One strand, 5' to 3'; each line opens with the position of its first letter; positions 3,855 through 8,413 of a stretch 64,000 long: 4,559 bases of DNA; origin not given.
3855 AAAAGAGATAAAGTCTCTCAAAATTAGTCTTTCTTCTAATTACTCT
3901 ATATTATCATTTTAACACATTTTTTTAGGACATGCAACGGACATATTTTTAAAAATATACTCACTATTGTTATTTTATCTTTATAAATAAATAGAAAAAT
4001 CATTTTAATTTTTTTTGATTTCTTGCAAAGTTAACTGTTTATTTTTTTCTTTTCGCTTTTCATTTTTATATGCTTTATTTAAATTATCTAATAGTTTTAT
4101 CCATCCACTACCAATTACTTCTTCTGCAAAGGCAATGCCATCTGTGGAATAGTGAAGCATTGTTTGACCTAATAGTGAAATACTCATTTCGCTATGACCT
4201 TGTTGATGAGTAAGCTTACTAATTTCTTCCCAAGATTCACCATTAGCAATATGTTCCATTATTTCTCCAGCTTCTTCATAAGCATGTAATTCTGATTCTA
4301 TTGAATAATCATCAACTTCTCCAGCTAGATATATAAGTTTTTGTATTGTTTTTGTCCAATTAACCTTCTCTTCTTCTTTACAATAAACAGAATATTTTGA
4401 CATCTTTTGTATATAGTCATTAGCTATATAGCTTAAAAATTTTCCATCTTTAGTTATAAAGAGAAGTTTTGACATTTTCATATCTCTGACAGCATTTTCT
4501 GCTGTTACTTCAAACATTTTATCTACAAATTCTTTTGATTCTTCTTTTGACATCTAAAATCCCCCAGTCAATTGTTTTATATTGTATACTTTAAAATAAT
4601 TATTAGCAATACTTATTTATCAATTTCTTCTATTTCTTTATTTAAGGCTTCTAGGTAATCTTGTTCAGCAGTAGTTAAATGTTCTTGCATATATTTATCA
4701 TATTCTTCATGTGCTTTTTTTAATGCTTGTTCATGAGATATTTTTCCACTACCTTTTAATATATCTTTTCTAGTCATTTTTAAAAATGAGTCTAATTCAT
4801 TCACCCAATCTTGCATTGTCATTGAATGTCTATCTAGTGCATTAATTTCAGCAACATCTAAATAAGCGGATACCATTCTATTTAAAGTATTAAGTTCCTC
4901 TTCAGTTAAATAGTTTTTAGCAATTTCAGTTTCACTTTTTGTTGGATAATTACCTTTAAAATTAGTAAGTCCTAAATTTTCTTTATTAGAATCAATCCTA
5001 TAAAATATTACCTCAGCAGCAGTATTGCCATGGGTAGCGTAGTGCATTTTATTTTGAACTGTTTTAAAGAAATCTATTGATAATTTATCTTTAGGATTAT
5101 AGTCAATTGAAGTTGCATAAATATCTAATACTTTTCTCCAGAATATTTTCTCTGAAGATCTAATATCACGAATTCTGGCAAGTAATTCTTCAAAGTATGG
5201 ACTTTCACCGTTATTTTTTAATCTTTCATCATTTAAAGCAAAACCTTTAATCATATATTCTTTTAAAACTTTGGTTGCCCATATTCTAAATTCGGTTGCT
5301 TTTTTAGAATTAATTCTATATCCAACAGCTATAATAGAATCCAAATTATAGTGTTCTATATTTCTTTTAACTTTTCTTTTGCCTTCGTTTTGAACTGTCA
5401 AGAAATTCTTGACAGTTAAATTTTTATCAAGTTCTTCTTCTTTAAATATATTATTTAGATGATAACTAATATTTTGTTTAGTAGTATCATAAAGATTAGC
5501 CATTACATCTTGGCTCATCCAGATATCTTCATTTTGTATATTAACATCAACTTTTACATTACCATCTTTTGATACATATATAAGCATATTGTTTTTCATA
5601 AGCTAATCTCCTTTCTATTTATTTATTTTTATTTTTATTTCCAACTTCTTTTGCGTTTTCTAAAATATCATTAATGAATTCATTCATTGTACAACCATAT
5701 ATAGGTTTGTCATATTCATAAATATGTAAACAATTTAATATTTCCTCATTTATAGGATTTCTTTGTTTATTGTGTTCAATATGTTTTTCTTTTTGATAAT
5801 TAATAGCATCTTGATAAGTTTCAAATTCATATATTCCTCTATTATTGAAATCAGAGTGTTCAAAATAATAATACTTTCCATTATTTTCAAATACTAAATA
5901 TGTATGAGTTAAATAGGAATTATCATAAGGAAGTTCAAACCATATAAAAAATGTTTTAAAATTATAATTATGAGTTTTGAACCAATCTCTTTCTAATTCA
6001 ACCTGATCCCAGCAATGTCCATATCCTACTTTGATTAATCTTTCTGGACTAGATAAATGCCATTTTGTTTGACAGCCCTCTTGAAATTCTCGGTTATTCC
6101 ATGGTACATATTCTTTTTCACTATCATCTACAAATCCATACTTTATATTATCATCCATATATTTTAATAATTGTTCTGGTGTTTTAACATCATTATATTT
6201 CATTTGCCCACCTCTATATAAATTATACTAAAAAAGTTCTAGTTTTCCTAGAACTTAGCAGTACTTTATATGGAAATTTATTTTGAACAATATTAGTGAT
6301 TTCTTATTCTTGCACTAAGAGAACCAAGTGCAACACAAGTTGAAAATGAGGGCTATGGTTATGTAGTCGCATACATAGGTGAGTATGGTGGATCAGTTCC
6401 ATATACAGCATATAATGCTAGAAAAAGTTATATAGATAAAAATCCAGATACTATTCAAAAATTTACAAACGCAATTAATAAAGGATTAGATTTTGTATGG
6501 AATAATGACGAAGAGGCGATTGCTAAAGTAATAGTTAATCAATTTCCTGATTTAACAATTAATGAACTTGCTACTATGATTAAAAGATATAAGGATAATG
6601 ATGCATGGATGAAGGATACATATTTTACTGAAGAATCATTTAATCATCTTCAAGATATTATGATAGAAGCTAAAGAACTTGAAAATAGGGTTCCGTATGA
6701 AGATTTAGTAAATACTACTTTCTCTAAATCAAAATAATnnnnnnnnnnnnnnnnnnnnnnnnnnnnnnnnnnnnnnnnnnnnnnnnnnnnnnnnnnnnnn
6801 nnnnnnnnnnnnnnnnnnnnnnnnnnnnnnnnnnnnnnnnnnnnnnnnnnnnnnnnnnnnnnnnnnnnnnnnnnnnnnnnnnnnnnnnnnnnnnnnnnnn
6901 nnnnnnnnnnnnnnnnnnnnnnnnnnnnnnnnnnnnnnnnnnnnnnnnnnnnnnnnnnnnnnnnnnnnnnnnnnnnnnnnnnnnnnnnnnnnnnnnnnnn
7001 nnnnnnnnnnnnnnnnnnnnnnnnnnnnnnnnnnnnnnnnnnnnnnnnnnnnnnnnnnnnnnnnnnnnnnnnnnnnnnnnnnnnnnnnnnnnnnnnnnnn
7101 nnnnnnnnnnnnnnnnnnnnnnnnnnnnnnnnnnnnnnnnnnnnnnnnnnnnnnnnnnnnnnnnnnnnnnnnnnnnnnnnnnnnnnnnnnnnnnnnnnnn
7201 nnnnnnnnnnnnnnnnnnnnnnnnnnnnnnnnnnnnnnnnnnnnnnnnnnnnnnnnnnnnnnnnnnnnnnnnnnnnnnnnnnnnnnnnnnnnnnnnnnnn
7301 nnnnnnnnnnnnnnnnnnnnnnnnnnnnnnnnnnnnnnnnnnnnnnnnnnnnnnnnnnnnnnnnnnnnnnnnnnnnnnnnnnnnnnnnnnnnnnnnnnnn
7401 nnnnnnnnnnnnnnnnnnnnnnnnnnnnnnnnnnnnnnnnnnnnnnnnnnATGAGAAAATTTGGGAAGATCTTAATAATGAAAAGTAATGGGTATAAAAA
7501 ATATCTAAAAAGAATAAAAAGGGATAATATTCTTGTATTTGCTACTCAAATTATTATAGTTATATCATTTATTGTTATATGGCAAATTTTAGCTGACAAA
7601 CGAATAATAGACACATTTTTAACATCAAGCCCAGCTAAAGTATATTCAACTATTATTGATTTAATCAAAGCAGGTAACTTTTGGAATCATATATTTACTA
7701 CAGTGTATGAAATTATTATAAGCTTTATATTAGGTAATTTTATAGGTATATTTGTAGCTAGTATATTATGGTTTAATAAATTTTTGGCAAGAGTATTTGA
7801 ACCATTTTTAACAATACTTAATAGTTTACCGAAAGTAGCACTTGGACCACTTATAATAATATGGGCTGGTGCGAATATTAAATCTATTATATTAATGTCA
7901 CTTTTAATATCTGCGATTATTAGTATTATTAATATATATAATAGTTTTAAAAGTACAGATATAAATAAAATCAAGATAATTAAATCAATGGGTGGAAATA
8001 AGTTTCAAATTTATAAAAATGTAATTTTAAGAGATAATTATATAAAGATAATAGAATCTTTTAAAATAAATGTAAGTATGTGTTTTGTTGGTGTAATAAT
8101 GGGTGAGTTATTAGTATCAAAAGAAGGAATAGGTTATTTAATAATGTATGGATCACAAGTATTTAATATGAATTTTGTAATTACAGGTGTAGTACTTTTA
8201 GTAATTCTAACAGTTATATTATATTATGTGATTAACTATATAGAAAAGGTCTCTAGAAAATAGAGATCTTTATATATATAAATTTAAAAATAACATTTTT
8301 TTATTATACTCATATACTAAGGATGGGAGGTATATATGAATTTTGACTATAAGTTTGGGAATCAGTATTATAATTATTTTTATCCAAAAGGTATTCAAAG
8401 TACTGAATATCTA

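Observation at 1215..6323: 5.1-kb serine-recombinase element inserted inside an ABC substrate-binding-protein gene, with exact 8-bp flanking repeats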

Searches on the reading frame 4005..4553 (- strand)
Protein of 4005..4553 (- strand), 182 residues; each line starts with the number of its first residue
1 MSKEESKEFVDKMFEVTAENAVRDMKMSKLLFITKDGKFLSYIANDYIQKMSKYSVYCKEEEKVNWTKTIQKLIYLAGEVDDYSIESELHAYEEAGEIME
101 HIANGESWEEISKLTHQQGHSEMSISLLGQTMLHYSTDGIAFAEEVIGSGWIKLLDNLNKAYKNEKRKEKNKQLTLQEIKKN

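Call 4: search_protein_families(library=pfam, proteins=[window:4005-4553:-], max_evalue=0.01)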
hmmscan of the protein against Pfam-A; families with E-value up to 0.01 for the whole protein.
window:4005-4553:- (182 aa): 0 families

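Call 6: search_protein_families(library=phrogs, proteins=[window:4005-4553:-], max_evalue=0.01)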
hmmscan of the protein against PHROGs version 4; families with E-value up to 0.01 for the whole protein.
window:4005-4553:- (182 aa): 0 families

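Call 7: search_protein_families(library=padloc, proteins=[window:4005-4553:-], max_evalue=0.01)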
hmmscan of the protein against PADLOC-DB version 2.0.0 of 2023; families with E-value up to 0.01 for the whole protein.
window:4005-4553:- (182 aa): 0 families

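Call 25: search_protein_families(library=pfam, proteins=[window:4005-4553:-], max_evalue=1)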
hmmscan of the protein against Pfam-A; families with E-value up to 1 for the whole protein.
window:4005-4553:- (182 aa): 0 families

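Call 66: search_protein_families(library=ncbifam, proteins=[window:4005-4553:-], max_evalue=0.01)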
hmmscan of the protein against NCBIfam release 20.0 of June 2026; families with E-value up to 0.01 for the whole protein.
window:4005-4553:- (182 aa): 0 families

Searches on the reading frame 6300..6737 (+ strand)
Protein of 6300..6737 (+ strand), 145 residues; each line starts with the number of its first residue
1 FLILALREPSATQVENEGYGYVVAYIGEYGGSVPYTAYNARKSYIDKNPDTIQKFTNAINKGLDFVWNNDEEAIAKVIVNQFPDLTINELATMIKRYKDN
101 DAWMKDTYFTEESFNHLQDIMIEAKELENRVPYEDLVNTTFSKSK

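Call 4: search_protein_families(library=pfam, proteins=[window:6300-6737:+], max_evalue=0.01)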
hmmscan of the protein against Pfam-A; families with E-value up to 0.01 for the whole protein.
window:6300-6737:+ (145 aa): 2 families
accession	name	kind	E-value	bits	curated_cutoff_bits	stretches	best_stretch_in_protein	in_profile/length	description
PF09084.16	NMT1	-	4.2e-06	27.2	20.5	1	8-73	150-216/216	NMT1/THI5 like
PF13379.11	NMT1_2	-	0.0053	17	24.7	1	7-72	179-244/252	NMT1-like family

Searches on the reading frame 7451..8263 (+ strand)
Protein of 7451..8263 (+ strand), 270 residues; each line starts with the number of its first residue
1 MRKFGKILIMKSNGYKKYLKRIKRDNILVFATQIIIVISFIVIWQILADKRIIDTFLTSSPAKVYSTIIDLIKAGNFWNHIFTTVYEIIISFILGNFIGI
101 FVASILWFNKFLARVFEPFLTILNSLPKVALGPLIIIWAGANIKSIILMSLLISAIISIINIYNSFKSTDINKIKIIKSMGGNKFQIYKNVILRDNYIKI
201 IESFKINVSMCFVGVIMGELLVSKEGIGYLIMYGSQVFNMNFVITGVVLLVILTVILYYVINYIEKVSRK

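Call 4: search_protein_families(library=pfam, proteins=[window:7451-8263:+], max_evalue=0.01)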
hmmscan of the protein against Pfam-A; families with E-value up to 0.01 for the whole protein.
window:7451-8263:+ (270 aa): 1 family
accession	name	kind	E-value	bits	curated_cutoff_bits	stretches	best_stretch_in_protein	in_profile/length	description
PF00528.27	BPD_transp_1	-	3e-20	73.2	26.4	1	95-266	1-180/184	Binding-protein-dependent transport system inner membrane component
